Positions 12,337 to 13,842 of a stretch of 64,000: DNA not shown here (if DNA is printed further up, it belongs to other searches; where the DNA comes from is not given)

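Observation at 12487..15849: Kdd-like dehydrogenase + PreA-like flavin/FeS reductase + Zn-ribbon ThrC-like PLP enzyme: tightly coupled trio of unclear pathway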

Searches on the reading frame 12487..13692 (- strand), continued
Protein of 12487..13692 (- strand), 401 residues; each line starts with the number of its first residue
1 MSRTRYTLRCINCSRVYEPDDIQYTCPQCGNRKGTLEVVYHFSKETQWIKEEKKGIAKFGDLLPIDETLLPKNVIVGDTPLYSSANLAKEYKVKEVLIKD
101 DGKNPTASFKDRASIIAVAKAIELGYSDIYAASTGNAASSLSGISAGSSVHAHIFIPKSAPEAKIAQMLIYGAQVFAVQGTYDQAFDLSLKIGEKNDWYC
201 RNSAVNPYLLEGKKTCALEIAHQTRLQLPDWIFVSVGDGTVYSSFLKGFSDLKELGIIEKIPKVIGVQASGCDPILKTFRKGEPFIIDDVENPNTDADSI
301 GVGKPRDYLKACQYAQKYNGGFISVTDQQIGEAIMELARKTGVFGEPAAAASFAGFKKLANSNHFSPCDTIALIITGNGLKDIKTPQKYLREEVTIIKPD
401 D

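Call 79: fold_search(model_id=the predicted structure, library=pdb)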
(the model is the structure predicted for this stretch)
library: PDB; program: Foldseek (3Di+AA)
matches with E <= 10: 1828; with E <= 0.001: 518
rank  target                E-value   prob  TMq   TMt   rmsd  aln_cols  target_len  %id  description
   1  2zsj_D                9.7e-35  1.00  0.77  0.88   3.2       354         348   38  Crystal structure of threonine synthase from Aquifex aeolicus VF5 (released 2008-10-21)
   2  2zsj_A                2.9e-34  1.00  0.77  0.87   2.9       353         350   39  Crystal structure of threonine synthase from Aquifex aeolicus VF5 (released 2008-10-21)
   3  6nmx_B                1.1e-33  1.00  0.78  0.89   2.0       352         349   33  Threonine synthase from Bacillus subtilis ATCC 6633 with PLP and APPA (released 2019-03-13)
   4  6cgq_A                1.2e-33  1.00  0.78  0.91   1.9       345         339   34  Threonine synthase from Bacillus subtilis ATCC 6633 with PLP and PLP-Ala (released 2019-02-27)
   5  6nmx_D                2.3e-33  1.00  0.78  0.89   2.4       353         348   33  Threonine synthase from Bacillus subtilis ATCC 6633 with PLP and APPA (released 2019-03-13)
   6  6nmx_A                6.0e-33  1.00  0.79  0.90   2.0       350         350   33  Threonine synthase from Bacillus subtilis ATCC 6633 with PLP and APPA (released 2019-03-13)
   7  2d1f_A                8.1e-33  1.00  0.77  0.88   2.9       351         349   33  Structure of Mycobacterium tuberculosis threonine synthase (released 2006-09-05)
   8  6cgq_B                1.5e-32  1.00  0.78  0.90   2.5       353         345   34  Threonine synthase from Bacillus subtilis ATCC 6633 with PLP and PLP-Ala (released 2019-02-27)
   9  1v7c_A                6.4e-31  1.00  0.78  0.88   2.2       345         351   32  Crystal structure of threonine synthase from thermus thermophilus hb8 in complex with a substrate analogue (released 2003-12-30)
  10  1uin_A                6.8e-31  1.00  0.77  0.88   2.5       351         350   32  Crystal Structure of Threonine Synthase from Thermus Thermophilus HB8, Trigonal Crystal Form (released 2003-11-18)
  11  3aey_B                9.2e-31  1.00  0.78  0.90   2.3       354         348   32  Apo form of threonine synthase from Thermus thermophilus HB8 (released 2010-11-17)
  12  1uim_A                2.9e-30  1.00  0.79  0.90   2.3       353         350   32  Crystal Structure of Threonine Synthase from Thermus Thermophilus HB8, Orthorhombic Crystal Form (released 2003-11-18)
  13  1uin_B                3.9e-30  1.00  0.78  0.90   2.2       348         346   33  Crystal Structure of Threonine Synthase from Thermus Thermophilus HB8, Trigonal Crystal Form (released 2003-11-18)
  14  2c2b_A                5.9e-30  1.00  0.88  0.80   3.2       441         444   23  Crystallographic structure of Arabidopsis thaliana Threonine synthase complexed with pyridoxal phosphate and S-adenosy (released 2005-11-28)
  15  2c2b_C                7.5e-30  1.00  0.88  0.80   3.5       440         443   23  Crystallographic structure of Arabidopsis thaliana Threonine synthase complexed with pyridoxal phosphate and S-adenosy (released 2005-11-28)
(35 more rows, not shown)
